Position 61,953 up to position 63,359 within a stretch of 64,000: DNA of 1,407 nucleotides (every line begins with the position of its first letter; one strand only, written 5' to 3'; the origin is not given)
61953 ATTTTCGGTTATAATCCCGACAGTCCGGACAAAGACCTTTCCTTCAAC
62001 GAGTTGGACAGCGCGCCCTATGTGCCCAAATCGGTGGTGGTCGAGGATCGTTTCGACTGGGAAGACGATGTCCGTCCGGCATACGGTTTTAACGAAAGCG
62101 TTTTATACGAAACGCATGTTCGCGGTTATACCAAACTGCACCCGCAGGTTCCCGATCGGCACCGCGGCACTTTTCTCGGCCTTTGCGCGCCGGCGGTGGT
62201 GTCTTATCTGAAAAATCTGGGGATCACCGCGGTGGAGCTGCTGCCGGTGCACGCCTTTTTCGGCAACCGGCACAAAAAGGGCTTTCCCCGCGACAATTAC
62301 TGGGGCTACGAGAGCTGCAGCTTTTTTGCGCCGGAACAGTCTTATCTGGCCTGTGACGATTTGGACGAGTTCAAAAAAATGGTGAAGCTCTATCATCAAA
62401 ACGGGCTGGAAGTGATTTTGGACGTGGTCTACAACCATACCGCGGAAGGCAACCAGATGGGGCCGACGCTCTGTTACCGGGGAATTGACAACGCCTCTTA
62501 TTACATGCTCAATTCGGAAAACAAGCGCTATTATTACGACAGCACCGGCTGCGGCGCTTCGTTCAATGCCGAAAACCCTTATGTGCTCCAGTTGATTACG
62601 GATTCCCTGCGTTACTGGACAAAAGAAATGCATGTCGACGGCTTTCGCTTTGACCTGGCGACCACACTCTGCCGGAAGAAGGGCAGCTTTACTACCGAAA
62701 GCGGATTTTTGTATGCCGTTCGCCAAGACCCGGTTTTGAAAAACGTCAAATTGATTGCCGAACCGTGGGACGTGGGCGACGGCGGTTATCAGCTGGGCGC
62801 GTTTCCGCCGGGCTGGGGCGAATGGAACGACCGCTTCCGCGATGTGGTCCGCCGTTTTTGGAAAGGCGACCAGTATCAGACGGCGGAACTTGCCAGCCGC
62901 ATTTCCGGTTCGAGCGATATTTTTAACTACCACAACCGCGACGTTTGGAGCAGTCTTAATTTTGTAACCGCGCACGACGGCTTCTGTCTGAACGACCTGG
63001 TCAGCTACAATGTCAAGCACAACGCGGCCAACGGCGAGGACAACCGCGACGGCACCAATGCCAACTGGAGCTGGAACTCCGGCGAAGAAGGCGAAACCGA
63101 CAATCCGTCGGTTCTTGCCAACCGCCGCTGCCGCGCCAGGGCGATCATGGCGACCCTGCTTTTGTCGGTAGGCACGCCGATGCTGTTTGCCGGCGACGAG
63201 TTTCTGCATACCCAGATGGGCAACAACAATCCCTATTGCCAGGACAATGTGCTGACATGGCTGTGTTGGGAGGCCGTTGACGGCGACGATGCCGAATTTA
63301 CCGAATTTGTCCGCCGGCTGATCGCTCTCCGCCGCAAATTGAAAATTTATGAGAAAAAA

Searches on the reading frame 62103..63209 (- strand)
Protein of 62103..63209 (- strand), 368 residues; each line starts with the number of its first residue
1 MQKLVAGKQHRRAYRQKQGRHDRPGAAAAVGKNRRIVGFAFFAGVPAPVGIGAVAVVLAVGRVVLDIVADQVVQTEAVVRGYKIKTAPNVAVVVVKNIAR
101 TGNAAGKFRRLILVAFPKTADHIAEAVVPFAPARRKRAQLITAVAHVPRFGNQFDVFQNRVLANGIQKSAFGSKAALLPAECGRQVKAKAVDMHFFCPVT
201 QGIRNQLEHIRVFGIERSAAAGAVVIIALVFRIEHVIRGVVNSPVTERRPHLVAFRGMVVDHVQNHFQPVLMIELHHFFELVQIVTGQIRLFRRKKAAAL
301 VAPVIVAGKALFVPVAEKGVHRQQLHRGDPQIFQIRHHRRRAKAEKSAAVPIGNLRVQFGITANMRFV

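Call 70: find_encoding_contigs(protein=window:62103-63209:-, flank=10000, max_places=2)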
Protein window:62103-63209:- (368 aa): no gene with exactly this product is on record in the collection.
